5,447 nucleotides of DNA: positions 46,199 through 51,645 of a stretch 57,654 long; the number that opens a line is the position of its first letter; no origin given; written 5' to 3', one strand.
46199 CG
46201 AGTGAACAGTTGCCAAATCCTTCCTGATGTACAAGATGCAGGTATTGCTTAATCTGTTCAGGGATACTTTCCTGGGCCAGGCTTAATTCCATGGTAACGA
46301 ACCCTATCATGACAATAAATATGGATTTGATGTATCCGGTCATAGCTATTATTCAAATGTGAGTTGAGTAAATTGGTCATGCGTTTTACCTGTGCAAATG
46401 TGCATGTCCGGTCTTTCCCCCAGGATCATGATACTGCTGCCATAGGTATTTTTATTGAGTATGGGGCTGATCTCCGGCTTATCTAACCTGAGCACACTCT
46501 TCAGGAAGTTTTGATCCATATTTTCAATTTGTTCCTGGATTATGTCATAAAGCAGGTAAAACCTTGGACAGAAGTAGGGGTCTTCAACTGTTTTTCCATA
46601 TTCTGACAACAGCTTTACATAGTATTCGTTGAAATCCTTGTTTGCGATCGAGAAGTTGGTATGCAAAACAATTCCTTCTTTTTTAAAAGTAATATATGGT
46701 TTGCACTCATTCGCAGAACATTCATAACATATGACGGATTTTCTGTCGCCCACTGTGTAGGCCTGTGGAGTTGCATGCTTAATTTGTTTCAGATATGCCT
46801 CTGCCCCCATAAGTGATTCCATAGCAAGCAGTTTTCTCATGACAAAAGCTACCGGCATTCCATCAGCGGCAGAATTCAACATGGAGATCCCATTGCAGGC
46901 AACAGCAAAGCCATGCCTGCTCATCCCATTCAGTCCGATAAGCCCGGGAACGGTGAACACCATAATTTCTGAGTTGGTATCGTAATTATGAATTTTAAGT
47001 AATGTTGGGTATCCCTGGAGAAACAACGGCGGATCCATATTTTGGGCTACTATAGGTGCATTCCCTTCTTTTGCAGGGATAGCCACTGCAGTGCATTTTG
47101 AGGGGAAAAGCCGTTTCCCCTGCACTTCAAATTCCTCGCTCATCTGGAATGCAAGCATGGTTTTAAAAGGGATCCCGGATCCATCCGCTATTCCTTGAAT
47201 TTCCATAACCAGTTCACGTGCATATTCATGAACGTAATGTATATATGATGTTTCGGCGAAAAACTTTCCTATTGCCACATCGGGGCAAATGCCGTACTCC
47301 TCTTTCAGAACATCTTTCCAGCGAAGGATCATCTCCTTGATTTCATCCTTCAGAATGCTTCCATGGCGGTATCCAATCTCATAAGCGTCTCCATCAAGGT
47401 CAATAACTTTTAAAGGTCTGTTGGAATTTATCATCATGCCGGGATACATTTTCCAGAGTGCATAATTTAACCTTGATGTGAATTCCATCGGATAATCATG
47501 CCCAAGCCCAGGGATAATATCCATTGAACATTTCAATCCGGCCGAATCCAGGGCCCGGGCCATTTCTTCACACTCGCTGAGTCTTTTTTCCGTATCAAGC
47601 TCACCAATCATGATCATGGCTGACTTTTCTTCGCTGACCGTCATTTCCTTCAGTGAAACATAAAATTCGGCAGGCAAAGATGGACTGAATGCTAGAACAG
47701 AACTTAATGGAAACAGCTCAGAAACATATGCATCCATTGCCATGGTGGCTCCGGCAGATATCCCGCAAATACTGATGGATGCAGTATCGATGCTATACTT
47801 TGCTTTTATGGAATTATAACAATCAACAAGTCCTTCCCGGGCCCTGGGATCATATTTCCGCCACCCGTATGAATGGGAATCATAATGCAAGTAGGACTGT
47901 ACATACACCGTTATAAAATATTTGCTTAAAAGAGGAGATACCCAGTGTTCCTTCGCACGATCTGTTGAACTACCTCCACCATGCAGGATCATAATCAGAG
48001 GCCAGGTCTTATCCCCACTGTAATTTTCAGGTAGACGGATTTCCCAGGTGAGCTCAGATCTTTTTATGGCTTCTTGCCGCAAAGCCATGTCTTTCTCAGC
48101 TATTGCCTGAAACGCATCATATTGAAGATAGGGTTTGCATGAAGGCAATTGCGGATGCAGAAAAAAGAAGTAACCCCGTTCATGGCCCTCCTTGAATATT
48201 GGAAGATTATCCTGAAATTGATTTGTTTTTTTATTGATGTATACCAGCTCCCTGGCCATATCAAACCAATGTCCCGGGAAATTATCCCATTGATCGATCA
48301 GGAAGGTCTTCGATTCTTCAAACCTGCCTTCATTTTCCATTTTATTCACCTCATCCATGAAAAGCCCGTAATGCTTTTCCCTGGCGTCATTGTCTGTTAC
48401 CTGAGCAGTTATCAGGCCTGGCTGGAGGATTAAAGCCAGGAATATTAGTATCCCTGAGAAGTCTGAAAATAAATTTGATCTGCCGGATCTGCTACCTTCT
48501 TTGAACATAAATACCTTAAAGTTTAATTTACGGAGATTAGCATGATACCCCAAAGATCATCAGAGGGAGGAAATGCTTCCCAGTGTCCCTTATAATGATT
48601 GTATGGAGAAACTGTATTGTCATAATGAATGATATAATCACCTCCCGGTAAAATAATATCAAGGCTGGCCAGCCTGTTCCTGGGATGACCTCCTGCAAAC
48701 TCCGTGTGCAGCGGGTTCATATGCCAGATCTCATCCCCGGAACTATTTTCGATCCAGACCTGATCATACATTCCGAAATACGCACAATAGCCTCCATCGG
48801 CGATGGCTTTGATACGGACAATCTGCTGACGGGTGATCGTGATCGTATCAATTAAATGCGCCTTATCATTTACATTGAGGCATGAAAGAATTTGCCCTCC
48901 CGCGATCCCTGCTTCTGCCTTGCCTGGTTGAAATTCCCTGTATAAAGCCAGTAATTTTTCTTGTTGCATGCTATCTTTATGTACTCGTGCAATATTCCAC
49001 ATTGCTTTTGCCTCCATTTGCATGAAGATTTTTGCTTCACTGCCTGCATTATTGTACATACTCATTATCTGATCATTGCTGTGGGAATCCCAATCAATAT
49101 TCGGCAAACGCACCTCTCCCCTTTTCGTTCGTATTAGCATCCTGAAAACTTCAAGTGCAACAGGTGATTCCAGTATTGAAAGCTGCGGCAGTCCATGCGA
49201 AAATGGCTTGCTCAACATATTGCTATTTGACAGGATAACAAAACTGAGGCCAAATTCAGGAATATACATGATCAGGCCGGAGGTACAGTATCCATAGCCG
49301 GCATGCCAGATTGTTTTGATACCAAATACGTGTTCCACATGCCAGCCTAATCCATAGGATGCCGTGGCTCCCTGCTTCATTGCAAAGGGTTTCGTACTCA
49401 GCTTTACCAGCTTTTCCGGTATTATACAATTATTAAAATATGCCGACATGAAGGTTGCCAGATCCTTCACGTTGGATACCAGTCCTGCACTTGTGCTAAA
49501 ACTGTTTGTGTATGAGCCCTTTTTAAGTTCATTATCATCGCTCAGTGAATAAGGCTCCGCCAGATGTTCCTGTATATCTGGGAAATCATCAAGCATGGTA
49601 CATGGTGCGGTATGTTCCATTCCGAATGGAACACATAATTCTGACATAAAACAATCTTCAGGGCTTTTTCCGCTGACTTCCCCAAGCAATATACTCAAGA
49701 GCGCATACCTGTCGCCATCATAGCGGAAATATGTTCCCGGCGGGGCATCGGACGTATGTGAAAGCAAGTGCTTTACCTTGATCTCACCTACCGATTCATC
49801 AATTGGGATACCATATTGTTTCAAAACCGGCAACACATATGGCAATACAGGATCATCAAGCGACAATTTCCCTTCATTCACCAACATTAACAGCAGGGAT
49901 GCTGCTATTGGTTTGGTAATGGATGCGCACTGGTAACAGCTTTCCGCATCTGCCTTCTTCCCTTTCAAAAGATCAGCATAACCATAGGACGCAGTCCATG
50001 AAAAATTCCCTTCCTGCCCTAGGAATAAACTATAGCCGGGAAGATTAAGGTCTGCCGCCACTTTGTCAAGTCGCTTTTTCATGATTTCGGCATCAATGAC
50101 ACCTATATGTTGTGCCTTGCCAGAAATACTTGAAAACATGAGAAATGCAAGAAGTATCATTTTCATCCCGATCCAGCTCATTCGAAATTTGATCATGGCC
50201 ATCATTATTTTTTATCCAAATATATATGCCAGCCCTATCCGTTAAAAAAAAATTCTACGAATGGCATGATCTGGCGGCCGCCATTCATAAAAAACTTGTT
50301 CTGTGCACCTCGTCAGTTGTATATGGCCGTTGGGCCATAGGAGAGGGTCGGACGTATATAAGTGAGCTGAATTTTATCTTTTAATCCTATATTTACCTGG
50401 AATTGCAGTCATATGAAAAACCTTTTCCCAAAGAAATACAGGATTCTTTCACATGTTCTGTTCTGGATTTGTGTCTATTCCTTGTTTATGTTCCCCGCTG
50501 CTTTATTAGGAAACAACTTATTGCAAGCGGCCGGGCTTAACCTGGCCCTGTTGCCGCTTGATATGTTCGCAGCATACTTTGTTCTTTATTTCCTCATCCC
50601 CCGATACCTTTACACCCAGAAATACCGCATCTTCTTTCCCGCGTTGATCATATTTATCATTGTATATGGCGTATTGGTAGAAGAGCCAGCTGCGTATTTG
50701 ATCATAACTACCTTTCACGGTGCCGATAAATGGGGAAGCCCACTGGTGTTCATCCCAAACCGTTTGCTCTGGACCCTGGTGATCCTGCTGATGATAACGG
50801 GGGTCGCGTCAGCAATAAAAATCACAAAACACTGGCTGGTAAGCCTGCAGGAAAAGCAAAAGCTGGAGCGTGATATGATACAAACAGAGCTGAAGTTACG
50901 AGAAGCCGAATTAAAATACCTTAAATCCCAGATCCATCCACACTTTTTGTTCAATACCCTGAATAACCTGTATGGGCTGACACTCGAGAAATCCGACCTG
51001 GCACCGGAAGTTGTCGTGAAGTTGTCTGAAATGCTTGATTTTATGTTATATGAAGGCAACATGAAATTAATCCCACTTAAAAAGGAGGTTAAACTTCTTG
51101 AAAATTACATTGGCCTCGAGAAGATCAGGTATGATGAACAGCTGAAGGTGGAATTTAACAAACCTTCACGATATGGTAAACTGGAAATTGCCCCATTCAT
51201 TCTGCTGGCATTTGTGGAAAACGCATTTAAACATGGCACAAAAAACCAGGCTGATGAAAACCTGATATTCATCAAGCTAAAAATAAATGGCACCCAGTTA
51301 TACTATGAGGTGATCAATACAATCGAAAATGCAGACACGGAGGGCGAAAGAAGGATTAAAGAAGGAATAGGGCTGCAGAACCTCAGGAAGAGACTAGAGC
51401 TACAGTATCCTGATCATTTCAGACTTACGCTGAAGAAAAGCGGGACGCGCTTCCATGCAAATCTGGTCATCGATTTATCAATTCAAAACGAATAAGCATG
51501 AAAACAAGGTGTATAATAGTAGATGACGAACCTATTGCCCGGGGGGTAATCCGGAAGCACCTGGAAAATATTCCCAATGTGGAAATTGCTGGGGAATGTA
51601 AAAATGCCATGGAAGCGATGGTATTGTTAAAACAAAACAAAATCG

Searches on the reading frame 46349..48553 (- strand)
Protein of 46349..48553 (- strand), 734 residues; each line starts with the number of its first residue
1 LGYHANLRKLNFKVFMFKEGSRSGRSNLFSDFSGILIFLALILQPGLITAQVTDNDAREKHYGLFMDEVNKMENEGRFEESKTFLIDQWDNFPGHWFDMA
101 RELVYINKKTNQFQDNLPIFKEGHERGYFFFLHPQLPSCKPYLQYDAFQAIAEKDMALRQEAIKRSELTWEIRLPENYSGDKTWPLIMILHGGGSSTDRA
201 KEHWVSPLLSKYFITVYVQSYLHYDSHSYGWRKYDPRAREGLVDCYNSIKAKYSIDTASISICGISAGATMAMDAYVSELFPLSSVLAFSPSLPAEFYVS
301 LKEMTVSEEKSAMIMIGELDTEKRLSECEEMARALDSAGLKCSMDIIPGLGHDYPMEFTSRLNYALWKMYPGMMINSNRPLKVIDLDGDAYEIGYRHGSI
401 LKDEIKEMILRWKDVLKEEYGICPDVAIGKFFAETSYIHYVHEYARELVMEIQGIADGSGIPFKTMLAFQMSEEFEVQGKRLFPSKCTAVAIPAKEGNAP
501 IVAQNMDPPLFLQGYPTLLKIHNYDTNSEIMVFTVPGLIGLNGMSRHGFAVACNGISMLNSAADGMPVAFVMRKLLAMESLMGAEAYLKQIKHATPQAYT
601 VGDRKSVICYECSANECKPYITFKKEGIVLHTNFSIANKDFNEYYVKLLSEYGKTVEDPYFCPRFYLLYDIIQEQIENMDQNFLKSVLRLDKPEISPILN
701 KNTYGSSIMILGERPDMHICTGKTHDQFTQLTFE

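Call 69: search_protein_families(library=pfam, proteins=[window:46349-48553:-], max_evalue=0.0001)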
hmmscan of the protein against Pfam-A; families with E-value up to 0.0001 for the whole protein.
window:46349-48553:- (734 aa): 2 families
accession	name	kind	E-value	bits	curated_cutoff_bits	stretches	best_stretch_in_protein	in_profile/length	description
PF03417.21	AAT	-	2e-09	37.9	23.2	1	496-635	3-141/225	Acyl-coenzyme A:6-aminopenicillanic acid acyl-transferase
PF02230.22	Abhydrolase_2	-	1.9e-06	28.3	23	1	251-357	98-204/217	Phospholipase/Carboxylesterase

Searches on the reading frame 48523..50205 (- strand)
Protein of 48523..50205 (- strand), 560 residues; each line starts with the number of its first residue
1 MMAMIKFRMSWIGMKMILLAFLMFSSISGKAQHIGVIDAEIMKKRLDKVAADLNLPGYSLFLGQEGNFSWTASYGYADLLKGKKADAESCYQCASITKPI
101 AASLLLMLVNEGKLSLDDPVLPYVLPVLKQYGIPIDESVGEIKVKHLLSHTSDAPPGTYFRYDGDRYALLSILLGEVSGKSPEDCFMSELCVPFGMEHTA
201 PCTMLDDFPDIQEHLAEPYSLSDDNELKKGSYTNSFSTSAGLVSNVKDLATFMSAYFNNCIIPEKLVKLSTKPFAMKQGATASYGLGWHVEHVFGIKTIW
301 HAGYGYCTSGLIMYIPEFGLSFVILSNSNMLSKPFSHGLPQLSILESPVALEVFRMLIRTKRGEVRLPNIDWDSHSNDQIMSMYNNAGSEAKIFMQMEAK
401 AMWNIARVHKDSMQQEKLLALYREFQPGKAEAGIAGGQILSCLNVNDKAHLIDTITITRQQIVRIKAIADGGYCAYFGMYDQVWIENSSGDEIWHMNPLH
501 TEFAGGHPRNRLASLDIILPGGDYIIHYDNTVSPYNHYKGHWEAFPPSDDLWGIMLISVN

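Call 69: search_protein_families(library=pfam, proteins=[window:48523-50205:-], max_evalue=0.0001)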
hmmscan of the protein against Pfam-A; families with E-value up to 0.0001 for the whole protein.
window:48523-50205:- (560 aa): 1 family
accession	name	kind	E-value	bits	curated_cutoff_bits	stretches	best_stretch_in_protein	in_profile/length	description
PF00144.29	Beta-lactamase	-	3.5e-39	135.3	27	1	47-329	6-311/329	Beta-lactamase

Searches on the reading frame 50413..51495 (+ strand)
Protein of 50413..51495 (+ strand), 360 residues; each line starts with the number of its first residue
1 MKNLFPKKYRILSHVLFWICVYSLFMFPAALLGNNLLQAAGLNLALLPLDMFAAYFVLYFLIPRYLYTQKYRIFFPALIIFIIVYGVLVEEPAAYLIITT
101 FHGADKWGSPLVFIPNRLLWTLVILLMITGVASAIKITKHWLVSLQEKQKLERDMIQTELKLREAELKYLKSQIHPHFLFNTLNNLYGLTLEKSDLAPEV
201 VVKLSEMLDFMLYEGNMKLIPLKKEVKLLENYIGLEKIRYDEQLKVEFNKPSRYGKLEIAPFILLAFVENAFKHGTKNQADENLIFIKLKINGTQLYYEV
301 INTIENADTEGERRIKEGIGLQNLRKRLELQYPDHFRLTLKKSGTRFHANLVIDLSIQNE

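Call 69: search_protein_families(library=pfam, proteins=[window:50413-51495:+], max_evalue=0.0001)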
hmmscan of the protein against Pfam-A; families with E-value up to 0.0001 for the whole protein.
window:50413-51495:+ (360 aa): 1 family
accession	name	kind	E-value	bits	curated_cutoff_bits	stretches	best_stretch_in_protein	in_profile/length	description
PF06580.19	His_kinase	-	1.4e-24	86.6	25.2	1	165-244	1-81/81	Histidine kinase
